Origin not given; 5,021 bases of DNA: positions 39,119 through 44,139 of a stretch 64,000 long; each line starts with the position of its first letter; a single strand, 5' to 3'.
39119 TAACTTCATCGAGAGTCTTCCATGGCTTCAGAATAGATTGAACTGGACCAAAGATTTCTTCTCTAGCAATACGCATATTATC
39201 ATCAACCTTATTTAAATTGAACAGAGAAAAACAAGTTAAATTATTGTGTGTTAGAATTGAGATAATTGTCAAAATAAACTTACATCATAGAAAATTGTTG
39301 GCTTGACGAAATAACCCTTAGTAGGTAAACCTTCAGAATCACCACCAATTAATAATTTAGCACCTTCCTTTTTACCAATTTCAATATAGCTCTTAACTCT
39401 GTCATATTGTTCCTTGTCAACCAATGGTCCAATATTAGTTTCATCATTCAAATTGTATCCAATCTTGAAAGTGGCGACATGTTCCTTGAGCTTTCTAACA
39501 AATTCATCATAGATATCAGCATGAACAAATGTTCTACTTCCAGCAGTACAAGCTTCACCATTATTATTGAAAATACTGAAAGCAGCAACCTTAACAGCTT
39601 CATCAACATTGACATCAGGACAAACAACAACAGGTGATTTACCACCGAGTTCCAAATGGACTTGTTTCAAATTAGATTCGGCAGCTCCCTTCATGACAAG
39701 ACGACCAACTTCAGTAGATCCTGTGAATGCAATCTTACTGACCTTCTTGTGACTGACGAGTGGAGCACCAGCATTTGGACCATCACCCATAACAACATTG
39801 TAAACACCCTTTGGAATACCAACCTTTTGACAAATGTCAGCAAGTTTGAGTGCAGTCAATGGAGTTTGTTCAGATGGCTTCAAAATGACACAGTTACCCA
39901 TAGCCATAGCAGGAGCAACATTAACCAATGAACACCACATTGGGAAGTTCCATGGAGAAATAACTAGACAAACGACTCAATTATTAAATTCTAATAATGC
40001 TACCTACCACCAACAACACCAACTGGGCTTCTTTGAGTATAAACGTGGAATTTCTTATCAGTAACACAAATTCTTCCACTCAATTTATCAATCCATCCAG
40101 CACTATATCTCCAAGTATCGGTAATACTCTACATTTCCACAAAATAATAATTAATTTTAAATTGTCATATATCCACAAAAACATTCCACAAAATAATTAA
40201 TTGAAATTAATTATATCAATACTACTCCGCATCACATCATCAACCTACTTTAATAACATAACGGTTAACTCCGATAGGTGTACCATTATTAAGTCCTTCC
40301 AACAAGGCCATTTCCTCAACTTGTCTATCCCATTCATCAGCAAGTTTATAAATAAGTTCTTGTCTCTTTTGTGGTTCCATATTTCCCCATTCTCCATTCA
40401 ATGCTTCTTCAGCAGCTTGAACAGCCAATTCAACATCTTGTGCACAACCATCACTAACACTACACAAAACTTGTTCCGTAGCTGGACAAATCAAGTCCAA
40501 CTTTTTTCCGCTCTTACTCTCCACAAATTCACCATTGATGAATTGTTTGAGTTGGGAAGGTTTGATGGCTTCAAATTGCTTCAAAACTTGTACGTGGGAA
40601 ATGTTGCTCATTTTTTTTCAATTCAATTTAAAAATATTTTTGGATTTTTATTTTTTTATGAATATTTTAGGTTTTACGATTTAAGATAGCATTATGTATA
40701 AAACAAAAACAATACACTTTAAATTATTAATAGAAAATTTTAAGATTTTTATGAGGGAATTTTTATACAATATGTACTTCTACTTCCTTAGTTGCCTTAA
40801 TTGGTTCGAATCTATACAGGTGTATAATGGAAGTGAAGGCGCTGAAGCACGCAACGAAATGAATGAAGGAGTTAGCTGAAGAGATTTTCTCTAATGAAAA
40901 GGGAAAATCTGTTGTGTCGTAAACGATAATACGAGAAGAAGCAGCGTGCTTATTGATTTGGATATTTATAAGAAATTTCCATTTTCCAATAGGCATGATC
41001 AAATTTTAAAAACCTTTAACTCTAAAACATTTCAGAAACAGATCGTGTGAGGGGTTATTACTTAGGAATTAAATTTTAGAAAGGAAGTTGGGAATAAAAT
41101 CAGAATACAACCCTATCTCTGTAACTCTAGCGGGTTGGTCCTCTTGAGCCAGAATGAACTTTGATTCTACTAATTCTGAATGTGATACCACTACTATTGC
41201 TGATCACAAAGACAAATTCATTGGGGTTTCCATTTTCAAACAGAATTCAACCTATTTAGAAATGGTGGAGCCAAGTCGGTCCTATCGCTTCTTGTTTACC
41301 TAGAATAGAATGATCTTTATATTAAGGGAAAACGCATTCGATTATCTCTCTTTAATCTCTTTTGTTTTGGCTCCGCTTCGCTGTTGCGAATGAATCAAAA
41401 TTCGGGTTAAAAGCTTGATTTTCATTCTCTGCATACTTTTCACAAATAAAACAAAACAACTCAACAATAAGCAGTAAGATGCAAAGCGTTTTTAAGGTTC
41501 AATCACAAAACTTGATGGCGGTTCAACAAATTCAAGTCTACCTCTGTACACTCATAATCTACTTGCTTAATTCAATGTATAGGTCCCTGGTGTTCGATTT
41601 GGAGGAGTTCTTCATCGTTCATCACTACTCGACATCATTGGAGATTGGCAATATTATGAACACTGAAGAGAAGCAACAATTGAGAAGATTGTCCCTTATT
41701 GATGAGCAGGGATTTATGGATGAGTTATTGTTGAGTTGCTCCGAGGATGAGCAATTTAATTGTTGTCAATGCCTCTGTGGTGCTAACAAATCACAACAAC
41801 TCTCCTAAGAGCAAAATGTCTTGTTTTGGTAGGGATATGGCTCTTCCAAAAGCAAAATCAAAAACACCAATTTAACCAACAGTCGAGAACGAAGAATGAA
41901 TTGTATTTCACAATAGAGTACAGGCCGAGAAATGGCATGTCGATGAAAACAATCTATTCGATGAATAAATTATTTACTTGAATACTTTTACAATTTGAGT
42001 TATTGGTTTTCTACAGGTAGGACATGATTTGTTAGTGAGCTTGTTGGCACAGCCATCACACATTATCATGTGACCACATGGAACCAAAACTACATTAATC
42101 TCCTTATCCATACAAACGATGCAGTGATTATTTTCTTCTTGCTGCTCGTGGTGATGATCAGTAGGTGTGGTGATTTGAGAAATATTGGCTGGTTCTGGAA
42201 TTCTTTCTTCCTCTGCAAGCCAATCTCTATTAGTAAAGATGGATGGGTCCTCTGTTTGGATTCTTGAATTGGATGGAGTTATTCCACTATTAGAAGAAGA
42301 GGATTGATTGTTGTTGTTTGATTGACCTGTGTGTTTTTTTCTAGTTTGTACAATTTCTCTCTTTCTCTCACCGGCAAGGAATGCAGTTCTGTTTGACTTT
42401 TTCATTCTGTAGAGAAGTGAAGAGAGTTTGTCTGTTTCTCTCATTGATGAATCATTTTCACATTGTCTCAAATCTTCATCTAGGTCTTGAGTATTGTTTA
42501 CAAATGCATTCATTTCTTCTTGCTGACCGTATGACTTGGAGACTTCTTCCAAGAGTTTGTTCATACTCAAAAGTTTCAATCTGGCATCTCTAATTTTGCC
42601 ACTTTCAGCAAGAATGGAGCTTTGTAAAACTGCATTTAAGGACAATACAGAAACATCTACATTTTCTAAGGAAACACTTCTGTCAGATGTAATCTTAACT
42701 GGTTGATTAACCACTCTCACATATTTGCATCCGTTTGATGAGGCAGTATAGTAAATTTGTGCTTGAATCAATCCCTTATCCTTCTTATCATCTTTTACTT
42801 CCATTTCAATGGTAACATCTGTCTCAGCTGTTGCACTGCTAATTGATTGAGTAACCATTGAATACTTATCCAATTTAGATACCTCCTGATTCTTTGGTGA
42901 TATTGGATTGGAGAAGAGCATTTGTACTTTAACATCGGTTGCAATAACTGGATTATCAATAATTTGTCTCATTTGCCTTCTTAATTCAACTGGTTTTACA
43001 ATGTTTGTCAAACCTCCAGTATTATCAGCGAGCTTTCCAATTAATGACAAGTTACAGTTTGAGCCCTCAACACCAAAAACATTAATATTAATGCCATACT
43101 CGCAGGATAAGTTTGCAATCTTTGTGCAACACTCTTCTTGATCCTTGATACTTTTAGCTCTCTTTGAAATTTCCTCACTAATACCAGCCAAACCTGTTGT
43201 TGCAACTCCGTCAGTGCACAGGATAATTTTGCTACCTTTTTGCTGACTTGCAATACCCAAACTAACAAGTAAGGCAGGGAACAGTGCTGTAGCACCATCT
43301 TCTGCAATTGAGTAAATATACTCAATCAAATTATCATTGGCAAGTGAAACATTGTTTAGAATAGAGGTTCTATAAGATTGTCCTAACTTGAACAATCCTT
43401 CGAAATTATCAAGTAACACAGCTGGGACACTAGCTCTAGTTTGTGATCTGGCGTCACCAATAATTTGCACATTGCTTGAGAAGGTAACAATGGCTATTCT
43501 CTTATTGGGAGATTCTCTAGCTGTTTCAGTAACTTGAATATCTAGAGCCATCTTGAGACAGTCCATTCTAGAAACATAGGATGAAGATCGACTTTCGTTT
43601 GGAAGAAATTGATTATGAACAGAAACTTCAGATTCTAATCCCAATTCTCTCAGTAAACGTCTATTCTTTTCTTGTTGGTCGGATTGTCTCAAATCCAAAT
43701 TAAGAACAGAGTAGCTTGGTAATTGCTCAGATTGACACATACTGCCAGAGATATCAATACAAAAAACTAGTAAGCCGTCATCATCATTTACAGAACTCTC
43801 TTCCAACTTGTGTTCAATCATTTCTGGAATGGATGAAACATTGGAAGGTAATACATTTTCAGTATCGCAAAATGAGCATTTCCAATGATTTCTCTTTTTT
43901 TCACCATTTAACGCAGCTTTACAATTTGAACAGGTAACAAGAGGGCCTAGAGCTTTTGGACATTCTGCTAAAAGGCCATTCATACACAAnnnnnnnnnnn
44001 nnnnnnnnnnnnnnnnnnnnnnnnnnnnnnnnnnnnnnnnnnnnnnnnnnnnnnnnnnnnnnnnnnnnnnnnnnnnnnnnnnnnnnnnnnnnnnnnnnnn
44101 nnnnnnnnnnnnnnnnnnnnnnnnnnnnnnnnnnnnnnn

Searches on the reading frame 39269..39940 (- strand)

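Call 80: search_protein_families(library=pfam, proteins=[window:39269-39940:-], max_evalue=0.001)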
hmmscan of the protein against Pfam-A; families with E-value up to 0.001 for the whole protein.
window:39269-39940:- (223 aa): 1 family
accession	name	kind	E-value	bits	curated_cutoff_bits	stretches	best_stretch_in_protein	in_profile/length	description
PF00171.27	Aldedh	-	6.1e-85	285.9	23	1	4-221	143-359/461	Aldehyde dehydrogenase family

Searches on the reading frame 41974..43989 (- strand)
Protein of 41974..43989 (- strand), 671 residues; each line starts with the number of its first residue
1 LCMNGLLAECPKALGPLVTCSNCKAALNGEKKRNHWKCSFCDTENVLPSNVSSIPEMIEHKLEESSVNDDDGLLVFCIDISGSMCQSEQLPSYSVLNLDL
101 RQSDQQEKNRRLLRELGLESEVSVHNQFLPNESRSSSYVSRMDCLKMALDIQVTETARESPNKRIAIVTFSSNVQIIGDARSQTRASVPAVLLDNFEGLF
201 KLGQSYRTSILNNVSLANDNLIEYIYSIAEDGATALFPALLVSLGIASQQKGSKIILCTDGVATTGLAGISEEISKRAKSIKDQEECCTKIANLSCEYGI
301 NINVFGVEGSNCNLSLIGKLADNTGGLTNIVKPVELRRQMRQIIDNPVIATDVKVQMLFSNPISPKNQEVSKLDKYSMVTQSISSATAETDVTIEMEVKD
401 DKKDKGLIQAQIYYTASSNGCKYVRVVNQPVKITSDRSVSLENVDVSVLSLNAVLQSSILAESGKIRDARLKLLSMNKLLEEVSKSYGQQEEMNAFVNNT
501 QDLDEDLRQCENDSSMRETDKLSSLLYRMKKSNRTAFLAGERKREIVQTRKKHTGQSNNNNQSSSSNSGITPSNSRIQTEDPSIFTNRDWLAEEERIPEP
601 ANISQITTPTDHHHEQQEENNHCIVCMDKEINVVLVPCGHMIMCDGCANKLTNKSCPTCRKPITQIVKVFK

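Call 24: search_protein_families(library=pfam, proteins=[window:41974-43989:-], max_evalue=0.01)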
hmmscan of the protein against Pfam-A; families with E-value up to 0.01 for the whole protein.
window:41974-43989:- (671 aa): 8 families
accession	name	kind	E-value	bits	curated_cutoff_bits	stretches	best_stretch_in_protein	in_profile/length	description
PF13920.12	zf-C3HC4_3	-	1.2e-16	60.6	27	1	620-665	2-48/49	Zinc finger, C3HC4 type (RING finger)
PF14447.12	Prok-RING_4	-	3.5e-08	33.6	27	1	623-663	1-40/46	Prokaryotic RING finger family 4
PF13639.12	zf-RING_2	-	9.2e-06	26.3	27.3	1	622-660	2-44/44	Ring finger domain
PF14634.12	zf-RING_5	-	5.1e-05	23.6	27.9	1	621-661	3-43/43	zinc-RING finger domain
PF08033.17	Sec23_BS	-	0.00017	22.6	33.5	1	352-433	13-85/86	Sec23/Sec24 beta-sandwich domain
PF04811.21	Sec23_trunk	-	0.00031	20.8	27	1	144-331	24-221/241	Sec23/Sec24 trunk domain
PF13519.12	VWA_2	-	0.0011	20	27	0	74-92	1-19/107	von Willebrand factor type A domain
PF00097.31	zf-C3HC4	-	0.0045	17.3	21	1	623-659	1-40/40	Zinc finger, C3HC4 type (RING finger)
